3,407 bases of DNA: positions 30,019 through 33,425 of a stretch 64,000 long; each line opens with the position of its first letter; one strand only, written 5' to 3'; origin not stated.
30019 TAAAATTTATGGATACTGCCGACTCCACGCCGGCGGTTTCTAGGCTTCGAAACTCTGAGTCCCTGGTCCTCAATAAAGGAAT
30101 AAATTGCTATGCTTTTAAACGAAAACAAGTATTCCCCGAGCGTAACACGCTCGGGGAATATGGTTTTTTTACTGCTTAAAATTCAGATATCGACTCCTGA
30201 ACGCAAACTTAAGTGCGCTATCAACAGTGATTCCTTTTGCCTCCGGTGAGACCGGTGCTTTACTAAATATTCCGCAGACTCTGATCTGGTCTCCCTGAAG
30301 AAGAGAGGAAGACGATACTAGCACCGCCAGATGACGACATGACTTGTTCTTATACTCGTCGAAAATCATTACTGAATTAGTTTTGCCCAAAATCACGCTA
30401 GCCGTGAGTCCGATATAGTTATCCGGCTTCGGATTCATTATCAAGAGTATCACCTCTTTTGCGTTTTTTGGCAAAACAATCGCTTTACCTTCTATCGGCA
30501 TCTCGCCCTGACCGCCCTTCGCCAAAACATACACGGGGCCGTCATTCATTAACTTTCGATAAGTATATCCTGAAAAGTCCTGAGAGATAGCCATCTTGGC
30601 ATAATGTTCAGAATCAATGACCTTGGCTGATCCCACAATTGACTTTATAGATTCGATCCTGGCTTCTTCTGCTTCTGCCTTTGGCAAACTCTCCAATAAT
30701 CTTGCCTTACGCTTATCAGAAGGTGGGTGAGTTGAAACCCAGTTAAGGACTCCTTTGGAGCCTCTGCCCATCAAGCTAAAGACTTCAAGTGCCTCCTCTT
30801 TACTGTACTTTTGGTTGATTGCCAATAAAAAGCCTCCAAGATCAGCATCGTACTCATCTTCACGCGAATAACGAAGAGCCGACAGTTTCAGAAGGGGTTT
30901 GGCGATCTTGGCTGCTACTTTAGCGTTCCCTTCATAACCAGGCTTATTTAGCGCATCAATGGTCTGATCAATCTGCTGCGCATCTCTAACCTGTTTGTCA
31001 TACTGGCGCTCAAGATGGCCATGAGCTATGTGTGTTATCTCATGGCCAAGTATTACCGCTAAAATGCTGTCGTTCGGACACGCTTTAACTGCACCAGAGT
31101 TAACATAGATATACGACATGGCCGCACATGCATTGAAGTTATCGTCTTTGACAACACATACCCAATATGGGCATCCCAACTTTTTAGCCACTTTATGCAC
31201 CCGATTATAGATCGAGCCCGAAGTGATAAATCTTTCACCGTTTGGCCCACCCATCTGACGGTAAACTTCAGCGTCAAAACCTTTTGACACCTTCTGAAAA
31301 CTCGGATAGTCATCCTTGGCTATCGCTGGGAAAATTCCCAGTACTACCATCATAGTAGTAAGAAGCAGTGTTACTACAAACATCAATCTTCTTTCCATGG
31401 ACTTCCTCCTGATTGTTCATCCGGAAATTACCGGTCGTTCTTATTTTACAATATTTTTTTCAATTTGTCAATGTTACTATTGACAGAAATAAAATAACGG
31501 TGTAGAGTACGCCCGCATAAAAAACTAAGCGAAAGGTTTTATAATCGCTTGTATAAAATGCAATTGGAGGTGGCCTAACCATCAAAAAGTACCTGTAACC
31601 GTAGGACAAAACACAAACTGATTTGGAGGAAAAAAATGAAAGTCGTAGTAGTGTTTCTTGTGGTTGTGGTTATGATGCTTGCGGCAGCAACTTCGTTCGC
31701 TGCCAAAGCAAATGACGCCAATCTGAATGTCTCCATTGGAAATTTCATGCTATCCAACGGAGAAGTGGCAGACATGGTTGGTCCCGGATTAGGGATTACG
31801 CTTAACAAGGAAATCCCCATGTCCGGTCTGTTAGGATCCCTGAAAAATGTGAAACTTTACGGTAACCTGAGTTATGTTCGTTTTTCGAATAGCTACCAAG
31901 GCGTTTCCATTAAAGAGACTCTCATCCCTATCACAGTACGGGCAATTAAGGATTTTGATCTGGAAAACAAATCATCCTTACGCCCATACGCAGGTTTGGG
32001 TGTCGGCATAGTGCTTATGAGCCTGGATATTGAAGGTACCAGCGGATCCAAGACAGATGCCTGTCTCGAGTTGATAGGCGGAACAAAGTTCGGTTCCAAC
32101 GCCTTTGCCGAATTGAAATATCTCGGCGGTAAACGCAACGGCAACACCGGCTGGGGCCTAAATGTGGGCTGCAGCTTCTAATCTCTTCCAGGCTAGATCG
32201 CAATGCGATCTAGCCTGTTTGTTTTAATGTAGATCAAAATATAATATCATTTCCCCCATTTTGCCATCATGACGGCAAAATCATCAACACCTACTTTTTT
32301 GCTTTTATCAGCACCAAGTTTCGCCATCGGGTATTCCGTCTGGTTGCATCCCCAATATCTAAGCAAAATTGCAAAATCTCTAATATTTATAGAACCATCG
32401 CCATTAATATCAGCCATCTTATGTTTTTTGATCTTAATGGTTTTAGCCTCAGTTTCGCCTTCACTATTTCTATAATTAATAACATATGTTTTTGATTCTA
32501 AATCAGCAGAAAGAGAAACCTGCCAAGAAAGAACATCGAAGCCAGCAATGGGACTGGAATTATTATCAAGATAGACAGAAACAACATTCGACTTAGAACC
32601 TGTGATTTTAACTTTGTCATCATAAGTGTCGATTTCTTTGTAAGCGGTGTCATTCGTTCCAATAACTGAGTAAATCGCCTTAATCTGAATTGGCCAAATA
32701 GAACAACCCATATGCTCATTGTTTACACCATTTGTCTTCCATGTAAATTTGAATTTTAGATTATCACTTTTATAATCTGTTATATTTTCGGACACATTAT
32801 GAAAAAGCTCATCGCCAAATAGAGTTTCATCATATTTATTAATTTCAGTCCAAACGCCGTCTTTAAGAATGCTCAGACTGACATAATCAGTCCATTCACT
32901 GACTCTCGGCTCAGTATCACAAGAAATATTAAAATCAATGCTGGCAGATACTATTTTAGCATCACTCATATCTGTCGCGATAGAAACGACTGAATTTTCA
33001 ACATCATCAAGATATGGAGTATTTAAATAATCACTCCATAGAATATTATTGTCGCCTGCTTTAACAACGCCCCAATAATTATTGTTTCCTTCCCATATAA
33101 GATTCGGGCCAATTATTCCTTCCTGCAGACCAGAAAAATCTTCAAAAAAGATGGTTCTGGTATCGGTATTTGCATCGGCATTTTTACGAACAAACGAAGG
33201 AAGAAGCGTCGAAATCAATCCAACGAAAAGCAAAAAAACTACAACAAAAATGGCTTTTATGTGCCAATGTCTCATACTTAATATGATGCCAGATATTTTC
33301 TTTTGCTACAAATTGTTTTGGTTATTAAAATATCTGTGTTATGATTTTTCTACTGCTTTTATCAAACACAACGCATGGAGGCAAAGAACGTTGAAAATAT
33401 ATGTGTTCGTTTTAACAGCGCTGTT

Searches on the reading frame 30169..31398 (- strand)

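Call 91: search_protein_families(library=pfam, proteins=[window:30169-31398:-], max_evalue=0.0001)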
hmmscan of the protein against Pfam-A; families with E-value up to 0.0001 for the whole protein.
window:30169-31398:- (409 aa): 1 family
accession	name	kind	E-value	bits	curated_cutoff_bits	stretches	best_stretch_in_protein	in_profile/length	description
PF01435.24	Peptidase_M48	-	1.3e-19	71.2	20.3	1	63-236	7-184/186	Peptidase family M48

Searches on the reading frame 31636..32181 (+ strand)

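Call 91: search_protein_families(library=pfam, proteins=[window:31636-32181:+], max_evalue=0.0001)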
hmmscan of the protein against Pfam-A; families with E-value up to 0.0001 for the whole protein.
window:31636-32181:+ (181 aa): 1 family
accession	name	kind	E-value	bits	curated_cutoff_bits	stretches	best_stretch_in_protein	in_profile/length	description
PF13505.12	OMP_b-brl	-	2.2e-06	28.4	28.7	1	9-164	3-152/175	Outer membrane protein beta-barrel domain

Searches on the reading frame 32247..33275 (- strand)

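Call 91: search_protein_families(library=pfam, proteins=[window:32247-33275:-], max_evalue=0.0001)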
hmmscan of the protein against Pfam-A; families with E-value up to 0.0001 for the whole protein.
window:32247-33275:- (342 aa): 1 family
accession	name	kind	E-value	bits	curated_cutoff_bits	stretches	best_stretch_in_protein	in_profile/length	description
PF00404.24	Dockerin_1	-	4.5e-06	27.2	22.9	1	265-307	18-55/57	Dockerin type I domain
